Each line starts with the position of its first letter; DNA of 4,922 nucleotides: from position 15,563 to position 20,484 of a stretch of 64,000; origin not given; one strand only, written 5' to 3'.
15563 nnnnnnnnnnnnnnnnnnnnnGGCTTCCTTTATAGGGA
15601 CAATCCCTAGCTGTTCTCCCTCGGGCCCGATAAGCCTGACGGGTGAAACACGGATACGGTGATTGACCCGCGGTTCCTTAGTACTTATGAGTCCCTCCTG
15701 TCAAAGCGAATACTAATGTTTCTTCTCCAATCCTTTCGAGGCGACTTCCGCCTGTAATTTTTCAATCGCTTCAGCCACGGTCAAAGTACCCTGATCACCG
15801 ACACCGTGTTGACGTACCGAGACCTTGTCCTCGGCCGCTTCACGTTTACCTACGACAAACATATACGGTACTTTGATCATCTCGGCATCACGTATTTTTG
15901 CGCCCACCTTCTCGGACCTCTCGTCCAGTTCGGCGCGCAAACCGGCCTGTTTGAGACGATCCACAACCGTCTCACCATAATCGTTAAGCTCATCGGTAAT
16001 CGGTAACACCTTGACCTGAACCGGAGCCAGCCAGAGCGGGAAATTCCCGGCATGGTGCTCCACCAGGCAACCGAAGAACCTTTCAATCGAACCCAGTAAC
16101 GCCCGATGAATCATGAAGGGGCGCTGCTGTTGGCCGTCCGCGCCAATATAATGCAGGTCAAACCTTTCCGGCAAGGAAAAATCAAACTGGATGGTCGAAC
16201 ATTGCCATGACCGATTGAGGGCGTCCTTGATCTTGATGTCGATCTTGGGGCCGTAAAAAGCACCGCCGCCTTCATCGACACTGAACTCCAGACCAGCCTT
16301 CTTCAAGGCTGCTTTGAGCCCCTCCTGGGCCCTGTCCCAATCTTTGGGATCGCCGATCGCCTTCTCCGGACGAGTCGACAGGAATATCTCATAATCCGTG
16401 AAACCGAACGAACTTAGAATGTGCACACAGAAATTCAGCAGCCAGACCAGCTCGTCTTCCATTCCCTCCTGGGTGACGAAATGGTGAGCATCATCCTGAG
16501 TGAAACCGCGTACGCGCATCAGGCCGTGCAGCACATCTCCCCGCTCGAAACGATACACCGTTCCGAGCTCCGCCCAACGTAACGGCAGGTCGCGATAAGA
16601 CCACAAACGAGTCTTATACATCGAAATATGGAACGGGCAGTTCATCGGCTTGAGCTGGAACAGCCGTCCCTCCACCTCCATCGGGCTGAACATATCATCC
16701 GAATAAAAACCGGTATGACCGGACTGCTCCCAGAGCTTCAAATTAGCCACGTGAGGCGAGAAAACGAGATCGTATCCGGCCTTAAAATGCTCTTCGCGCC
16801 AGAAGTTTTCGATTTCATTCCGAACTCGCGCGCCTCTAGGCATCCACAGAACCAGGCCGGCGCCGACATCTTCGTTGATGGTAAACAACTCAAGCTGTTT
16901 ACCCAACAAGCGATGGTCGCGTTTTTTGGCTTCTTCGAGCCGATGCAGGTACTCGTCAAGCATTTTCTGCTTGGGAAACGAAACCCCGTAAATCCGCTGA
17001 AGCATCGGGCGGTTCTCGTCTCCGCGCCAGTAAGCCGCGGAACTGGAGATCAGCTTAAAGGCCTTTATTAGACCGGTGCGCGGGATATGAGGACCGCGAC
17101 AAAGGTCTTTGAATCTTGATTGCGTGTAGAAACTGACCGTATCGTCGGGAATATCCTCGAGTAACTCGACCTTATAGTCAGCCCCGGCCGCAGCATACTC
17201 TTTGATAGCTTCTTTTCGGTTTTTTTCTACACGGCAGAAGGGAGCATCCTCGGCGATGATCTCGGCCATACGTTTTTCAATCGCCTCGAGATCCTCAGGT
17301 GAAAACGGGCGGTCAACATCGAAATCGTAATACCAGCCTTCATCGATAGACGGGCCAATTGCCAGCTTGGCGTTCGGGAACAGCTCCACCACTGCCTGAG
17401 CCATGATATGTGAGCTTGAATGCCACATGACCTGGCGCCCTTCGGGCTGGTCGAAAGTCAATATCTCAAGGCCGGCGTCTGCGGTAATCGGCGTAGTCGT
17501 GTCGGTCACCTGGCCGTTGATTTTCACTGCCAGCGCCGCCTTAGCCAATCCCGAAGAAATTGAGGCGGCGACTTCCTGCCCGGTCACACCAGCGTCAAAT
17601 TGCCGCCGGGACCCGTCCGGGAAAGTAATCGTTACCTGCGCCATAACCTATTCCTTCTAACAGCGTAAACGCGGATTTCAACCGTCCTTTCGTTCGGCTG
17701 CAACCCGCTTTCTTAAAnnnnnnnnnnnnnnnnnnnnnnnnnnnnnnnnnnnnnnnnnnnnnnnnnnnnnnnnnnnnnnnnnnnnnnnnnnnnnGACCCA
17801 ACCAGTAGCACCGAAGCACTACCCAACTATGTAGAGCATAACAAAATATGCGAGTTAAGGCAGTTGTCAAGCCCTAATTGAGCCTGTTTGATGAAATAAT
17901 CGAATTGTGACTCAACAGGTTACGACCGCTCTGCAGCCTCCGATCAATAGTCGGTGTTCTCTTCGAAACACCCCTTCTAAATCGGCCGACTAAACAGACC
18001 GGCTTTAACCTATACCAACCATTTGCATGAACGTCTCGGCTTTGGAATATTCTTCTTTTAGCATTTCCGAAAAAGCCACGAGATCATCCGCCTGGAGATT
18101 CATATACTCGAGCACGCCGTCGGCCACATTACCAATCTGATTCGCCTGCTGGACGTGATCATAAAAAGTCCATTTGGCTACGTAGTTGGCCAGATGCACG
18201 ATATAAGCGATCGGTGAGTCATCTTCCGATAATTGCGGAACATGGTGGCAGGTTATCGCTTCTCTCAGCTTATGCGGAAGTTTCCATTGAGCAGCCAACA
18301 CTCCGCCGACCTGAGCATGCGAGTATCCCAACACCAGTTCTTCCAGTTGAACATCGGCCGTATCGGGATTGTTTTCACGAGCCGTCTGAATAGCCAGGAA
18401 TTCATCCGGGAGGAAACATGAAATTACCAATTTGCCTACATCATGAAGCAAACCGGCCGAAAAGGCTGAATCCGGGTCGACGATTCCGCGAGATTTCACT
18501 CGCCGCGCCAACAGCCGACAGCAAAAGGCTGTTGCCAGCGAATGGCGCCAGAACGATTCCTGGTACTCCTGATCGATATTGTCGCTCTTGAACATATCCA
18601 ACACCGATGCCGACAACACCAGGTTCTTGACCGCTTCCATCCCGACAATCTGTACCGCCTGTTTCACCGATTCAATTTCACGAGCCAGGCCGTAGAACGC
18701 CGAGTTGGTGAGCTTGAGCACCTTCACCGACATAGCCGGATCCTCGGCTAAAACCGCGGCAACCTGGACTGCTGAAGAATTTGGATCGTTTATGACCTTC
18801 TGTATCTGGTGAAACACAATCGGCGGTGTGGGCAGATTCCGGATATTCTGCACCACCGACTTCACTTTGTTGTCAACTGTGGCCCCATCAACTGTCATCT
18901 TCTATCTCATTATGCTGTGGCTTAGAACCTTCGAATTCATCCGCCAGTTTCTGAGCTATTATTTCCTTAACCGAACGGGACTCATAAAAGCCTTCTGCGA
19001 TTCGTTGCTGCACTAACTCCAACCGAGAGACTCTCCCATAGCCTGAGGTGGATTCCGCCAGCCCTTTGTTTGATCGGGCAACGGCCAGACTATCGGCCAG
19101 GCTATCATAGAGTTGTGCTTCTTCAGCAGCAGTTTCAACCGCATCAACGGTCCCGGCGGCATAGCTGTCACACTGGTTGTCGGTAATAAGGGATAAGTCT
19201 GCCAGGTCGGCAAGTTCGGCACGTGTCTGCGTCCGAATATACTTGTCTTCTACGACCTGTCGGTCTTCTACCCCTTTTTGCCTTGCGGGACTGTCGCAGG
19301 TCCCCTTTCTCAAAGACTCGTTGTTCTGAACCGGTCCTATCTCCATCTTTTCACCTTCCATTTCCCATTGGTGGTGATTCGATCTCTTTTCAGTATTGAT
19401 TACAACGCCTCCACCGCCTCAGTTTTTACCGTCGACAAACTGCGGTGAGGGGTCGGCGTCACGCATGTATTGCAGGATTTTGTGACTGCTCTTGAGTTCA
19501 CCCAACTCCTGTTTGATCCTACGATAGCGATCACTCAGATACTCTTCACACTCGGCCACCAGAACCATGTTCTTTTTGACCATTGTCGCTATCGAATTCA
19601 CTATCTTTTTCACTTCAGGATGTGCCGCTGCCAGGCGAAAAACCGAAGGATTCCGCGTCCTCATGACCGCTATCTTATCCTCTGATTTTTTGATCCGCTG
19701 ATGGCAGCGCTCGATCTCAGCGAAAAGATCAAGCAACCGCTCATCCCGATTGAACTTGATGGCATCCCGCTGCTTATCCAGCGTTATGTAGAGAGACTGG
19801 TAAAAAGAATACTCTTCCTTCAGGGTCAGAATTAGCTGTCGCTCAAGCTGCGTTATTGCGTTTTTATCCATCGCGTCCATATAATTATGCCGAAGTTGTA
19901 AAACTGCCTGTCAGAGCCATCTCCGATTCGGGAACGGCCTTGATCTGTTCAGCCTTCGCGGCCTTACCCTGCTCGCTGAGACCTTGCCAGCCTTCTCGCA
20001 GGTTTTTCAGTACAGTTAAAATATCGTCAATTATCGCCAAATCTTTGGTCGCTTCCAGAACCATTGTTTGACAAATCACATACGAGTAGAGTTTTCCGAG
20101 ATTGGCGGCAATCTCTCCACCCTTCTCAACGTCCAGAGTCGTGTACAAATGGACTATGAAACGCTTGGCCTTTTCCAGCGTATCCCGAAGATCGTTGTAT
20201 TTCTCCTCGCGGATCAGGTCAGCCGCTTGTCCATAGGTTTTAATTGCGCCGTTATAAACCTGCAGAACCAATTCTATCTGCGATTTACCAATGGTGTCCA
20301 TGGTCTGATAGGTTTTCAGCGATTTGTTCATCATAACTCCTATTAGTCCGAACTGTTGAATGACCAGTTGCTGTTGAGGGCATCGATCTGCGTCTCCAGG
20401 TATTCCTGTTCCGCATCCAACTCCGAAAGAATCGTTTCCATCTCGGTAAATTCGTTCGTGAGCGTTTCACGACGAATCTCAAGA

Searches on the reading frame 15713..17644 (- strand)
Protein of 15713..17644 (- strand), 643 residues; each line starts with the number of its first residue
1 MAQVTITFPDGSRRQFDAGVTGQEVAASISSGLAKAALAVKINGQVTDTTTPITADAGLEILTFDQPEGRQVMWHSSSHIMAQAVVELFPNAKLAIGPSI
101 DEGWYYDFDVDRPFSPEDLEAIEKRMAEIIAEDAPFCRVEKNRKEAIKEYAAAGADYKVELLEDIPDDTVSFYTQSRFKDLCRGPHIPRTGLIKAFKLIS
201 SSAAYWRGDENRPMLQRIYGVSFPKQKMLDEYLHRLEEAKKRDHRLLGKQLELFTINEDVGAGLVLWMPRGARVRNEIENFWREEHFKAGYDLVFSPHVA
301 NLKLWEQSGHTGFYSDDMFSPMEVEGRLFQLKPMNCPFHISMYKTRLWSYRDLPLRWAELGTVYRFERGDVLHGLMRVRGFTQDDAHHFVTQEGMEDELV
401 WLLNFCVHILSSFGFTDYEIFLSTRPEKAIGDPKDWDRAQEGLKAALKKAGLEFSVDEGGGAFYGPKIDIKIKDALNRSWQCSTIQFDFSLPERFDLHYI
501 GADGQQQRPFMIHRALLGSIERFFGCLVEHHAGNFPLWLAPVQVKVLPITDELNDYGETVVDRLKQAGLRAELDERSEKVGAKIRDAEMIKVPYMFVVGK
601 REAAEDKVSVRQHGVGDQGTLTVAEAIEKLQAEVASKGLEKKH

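Call 15: search_protein_families(library=pfam, proteins=[window:15713-17644:-], max_evalue=0.0001)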
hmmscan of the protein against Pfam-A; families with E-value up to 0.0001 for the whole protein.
window:15713-17644:- (643 aa): 4 families
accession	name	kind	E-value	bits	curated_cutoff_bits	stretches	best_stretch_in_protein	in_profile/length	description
PF00587.30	tRNA-synt_2b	-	2.4e-42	145.4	29.3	1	327-531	9-179/179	tRNA synthetase class II core domain (G, H, P, S and T)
PF03129.25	HGTP_anticodon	-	1.5e-24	86.4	21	1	543-632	1-93/94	Anticodon binding domain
PF07973.19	tRNA_SAD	-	2.8e-15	56.4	24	1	170-219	1-44/44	Threonyl and Alanyl tRNA synthetase second additional domain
PF02824.27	TGS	-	7.1e-11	42.4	22.2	1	4-63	1-60/60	TGS domain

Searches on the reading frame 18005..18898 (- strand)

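Call 15: search_protein_families(library=pfam, proteins=[window:18005-18898:-], max_evalue=0.0001)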
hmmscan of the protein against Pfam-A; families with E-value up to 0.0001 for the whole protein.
window:18005-18898:- (297 aa): 2 families
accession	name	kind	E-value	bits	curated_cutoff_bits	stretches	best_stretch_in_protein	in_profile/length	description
PF08668.18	HDOD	-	2.3e-63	213.7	22.9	1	22-221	1-196/196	HDOD domain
PF01966.28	HD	-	9.2e-10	39.3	22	1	117-241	2-114/116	HD domain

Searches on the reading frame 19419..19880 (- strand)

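Call 15: search_protein_families(library=pfam, proteins=[window:19419-19880:-], max_evalue=0.0001)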
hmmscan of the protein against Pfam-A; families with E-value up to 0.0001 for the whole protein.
window:19419-19880:- (153 aa): 1 family
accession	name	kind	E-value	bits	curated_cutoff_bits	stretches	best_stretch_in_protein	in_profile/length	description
PF05130.17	FlgN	-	2.7e-05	25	30.5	1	15-142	5-143/147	FlgN protein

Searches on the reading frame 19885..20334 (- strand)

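Call 15: search_protein_families(library=pfam, proteins=[window:19885-20334:-], max_evalue=0.0001)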
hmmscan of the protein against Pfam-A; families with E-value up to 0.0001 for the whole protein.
window:19885-20334:- (149 aa): 1 family
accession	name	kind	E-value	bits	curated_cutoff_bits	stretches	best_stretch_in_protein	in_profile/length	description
PF02561.19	FliS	-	3.7e-24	85.6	26.7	1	7-118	2-113/115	Flagellar protein FliS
